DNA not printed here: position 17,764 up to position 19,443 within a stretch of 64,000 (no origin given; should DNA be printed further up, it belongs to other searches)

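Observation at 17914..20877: Cargo-sipW-cargo operon: dedicated SipW-type signal peptidase flanked by two unassignable secreted proteins sharing a G-x-YASW leader junction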

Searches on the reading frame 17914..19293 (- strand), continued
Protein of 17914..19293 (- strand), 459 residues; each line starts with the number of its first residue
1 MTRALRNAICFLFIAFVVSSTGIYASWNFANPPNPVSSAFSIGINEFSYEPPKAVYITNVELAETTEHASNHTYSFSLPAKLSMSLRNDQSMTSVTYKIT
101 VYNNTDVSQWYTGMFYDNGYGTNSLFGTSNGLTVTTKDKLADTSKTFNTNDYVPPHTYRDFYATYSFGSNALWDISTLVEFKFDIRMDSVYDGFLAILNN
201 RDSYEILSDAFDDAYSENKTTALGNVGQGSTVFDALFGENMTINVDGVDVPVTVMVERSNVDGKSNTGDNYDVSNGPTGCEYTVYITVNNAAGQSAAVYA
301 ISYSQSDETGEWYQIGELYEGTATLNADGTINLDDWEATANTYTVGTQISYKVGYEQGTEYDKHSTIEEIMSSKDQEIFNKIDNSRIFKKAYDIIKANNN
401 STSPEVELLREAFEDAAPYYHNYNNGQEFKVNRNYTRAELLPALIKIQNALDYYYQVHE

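Call 41: predict_structure(alignment_id=A5)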
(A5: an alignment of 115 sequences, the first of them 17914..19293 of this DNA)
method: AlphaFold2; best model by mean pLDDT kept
length: 459 residues; sequences in the alignment: 115
mean_pLDDT: 92.2   pTM: 0.77
mean pLDDT of the five models: 92.2, 92.1, 91.6, 91.4, 91.4
residues with pLDDT >= 90: 369; 70-90: 68; 50-70: 13; < 50: 9
segments of 3 or more residues with pLDDT < 50: 38-46
pLDDT, mean of each block of 10 residues (from residue 1): 90 93 83 61 54 92 92 94 97 97 90 96 97 97 93 93 98 97 76 88 96 97 95 90 80 96 96 96 91 91 95 95 95 97 93 97 98 97 98 98 96 97 97 97 96 90
secondary structure, 60 per line:
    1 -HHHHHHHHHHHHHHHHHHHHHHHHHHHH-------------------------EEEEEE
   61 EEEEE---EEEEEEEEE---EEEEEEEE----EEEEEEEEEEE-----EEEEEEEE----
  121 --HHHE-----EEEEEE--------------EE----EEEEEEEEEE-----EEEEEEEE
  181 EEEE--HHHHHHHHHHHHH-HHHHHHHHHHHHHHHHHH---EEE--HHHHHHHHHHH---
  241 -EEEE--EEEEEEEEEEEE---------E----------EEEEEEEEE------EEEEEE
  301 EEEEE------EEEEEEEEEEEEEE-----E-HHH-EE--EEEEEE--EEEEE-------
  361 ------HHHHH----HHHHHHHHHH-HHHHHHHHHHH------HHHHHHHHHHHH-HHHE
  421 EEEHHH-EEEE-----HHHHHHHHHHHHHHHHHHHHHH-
elements in order: H2-29 E55-65 E69-77 E81-88 E93-103 E109-116 E132-137 E158-167 E173-184 H187-199 H201-218 E222-224 H227-237 E242-245 E248-259 E280-288 E295-305 E312-325 E341-346 E349-353 H367-371 H376-385 H387-397 H404-415 E420-423 E428-431 H437-458

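Call 43: fold_search(model_id=the predicted structure, library=pdb)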
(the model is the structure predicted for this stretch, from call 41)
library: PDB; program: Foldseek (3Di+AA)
matches with E <= 10: 584; with E <= 0.001: 0
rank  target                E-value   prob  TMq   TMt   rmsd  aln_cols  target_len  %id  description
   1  8b7d                  3.1e-03  0.77  0.11  0.30  22.0       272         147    8  Luminal domain of TMEM106B (released 2023-07-19)
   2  3hs8_A                1.0e-02  0.35  0.13  0.23  18.9       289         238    7  Intersectin 1-peptide-AP2 alpha ear complex (released 2010-02-23)
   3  9qpq_H                1.2e-02  0.21  0.12  0.20  19.3       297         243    8  The structure of the COPI leaf bound to GOLPH3 (released 2025-10-22)
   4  4moc                  2.8e-02  0.08  0.09  0.13  24.3       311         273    7  Human Acyl-coenzyme A Thioesterase 12 (released 2014-07-16)
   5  7ohi_A                3.5e-02  0.21  0.13  0.21  19.3       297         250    9  FCHO1-peptide-AP2 alpha ear complex (released 2022-06-01)
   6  3wnp_A                3.5e-02  0.11  0.12  0.09  18.2       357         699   12  D308A, F268V, D469Y, A513V, and Y515S quintuple mutant of Bacillus circulans T-3040 cycloisomaltooligosaccharide gluca (released 2014-02-05)
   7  3b7k_C                3.7e-02  0.06  0.08  0.12  25.7       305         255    8  Human Acyl-coenzyme A thioesterase 12 (released 2007-11-13)
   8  9h9a                  5.7e-02  0.08  0.14  0.07  27.1       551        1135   11  native structure of the full-length pesticidal protein Cry8Ba2, from crystals formed in vivo (form 1) (released 2025-12-03)
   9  3czu_A                6.1e-02  0.18  0.12  0.23  11.9       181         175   12  Crystal structure of the human ephrin A2- ephrin A1 complex (released 2008-08-12)
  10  4mob                  6.1e-02  0.06  0.09  0.12  22.6       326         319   10  Acyl-Coenzyme A thioesterase 12 in complex with ADP (released 2014-07-16)
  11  6dtk_A                7.2e-02  0.08  0.12  0.15  19.6       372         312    9  Heterodimers of FALS mutant SOD enzyme (released 2019-06-19)
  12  3mlq_B                8.0e-02  0.08  0.08  0.17  18.5       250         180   14  Crystal structure of the Thermus thermophilus transcription-repair coupling factor RNA polymerase interacting domain w (released 2010-10-13)
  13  3b7k_A                8.5e-02  0.04  0.08  0.10  25.0       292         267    8  Human Acyl-coenzyme A thioesterase 12 (released 2007-11-13)
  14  7t87_B                8.5e-02  0.03  0.08  0.11  22.3       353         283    7  CRYSTAL STRUCTURE OF LEUKOCIDIN AB/CENTYRIN S17/FAB 214F COMPLEX (released 2023-01-11)
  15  1w80_A                9.4e-02  0.12  0.13  0.21  20.1       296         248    8  Crystal structure of the alpha-adaptin appendage domain, from the AP2 adaptor complex, bound to 2 peptides from Synapt (released 2004-10-27)
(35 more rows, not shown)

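Call 47: fold_search(model_id=the predicted structure, library=viral)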
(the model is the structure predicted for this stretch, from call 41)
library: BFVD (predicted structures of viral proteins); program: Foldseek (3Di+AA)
matches with E <= 10: 602; with E <= 0.001: 3
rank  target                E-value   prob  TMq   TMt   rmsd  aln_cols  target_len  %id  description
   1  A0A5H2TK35            8.3e-05  0.72  0.12  0.06  20.6       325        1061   11  (no name in the UniProt tables at hand)
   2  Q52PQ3                2.2e-04  0.20  0.09  0.04  29.1       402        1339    9  Possible phage tail protein [Xanthomonas phage Xp15]
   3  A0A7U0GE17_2          5.1e-04  0.51  0.15  0.07  31.8       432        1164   12  (no name in the UniProt tables at hand)
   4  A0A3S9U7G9            4.2e-03  0.13  0.11  0.07  21.2       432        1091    8  (no name in the UniProt tables at hand)
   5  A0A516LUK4            5.2e-03  0.66  0.12  0.26  16.4       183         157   11  (no name in the UniProt tables at hand)
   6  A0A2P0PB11            7.3e-03  0.41  0.17  0.10  15.4       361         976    8  Uncharacterized protein [Pectobacterium phage vB_PatP_CB3]
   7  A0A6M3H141            7.3e-03  0.21  0.12  0.05  64.4       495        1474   10  (no name in the UniProt tables at hand)
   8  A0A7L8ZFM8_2          7.7e-03  0.12  0.13  0.08  19.6       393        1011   13  (no name in the UniProt tables at hand)
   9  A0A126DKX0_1          8.1e-03  0.16  0.11  0.06  32.6       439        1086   10  (no name in the UniProt tables at hand)
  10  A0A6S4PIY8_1          1.3e-02  0.16  0.11  0.07  17.9       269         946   13  Putative lectin [uncultured phage_MedDCM-OCT-S39-C11]
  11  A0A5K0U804            2.0e-02  0.13  0.11  0.13  23.9       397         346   14  Lipocalin/cytosolic fatty-acid binding domain-containing protein [Yasminevirus sp. GU-2018]
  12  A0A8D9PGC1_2          2.1e-02  0.28  0.16  0.08  21.5       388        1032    7  (no name in the UniProt tables at hand)
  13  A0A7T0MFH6            2.2e-02  0.69  0.13  0.30  10.6       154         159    8  (no name in the UniProt tables at hand)
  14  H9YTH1                2.5e-02  0.11  0.12  0.11  20.0       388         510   10  (no name in the UniProt tables at hand)
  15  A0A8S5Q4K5            2.6e-02  0.18  0.12  0.15  22.6       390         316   13  Uncharacterized protein [Siphoviridae sp. ctQqU1]
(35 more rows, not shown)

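Call 67: search_protein_families(library=pfam, proteins=[L011:5135-5860:+], max_evalue=10)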
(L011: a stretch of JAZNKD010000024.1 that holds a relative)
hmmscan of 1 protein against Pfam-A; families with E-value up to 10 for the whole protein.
L011:5135-5860:+ (242 aa): 2 families
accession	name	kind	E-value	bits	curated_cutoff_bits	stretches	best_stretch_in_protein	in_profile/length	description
PF04995.19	CcmD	-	0.48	11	25.6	1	11-25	11-25/44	Heme exporter protein D (CcmD)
PF06979.18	TMEM70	-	4.9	7.5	22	1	71-136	26-99/157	TMEM70/TMEM186/TMEM223 protein family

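Call 78: search_protein_families(library=ncbifam, proteins=[L019:7860-9227:+, L011:6289-7950:+], max_evalue=10)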
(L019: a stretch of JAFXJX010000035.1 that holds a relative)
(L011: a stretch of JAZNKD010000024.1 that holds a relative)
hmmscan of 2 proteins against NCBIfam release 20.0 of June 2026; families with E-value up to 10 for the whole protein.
L019:7860-9227:+ (455 aa): 0 families

L011:6289-7950:+ (553 aa): 4 families
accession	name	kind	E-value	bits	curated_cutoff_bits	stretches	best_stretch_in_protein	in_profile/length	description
TIGR00935.1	2a45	subfamily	0.25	10.5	415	1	250-309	178-235/426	arsenite/antimonite efflux transporter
NF051431.1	Rv0361_Cterm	subfamily_domain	1.8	8.8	37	0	24-43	9-28/140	Rv0361 family membrane protein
NF009303.0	PRK12660.1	subfamily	2.2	8.3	132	1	22-54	70-102/114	putative monovalent cation/H+ antiporter subunit C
TIGR03647.1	Na_symport_sm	subfamily_domain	3.3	8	26.05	1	250-279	44-75/77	sodium/substrate symporter small subunit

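Call 86: search_solved_structures(query=A10, max_evalue=10, show_alignments=2)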
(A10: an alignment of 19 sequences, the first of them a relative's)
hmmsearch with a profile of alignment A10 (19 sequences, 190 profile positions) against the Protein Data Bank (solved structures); distinct sequences matched with E-value up to 10: 3.
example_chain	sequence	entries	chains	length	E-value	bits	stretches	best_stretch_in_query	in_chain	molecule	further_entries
4aqo_A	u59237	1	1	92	0.15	15.5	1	98-180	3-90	COLLAGENASE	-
5xyi_a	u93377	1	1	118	0.52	13.7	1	77-140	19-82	40S ribosomal protein S26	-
9n30_A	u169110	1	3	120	1.1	12.6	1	84-169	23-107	LM2379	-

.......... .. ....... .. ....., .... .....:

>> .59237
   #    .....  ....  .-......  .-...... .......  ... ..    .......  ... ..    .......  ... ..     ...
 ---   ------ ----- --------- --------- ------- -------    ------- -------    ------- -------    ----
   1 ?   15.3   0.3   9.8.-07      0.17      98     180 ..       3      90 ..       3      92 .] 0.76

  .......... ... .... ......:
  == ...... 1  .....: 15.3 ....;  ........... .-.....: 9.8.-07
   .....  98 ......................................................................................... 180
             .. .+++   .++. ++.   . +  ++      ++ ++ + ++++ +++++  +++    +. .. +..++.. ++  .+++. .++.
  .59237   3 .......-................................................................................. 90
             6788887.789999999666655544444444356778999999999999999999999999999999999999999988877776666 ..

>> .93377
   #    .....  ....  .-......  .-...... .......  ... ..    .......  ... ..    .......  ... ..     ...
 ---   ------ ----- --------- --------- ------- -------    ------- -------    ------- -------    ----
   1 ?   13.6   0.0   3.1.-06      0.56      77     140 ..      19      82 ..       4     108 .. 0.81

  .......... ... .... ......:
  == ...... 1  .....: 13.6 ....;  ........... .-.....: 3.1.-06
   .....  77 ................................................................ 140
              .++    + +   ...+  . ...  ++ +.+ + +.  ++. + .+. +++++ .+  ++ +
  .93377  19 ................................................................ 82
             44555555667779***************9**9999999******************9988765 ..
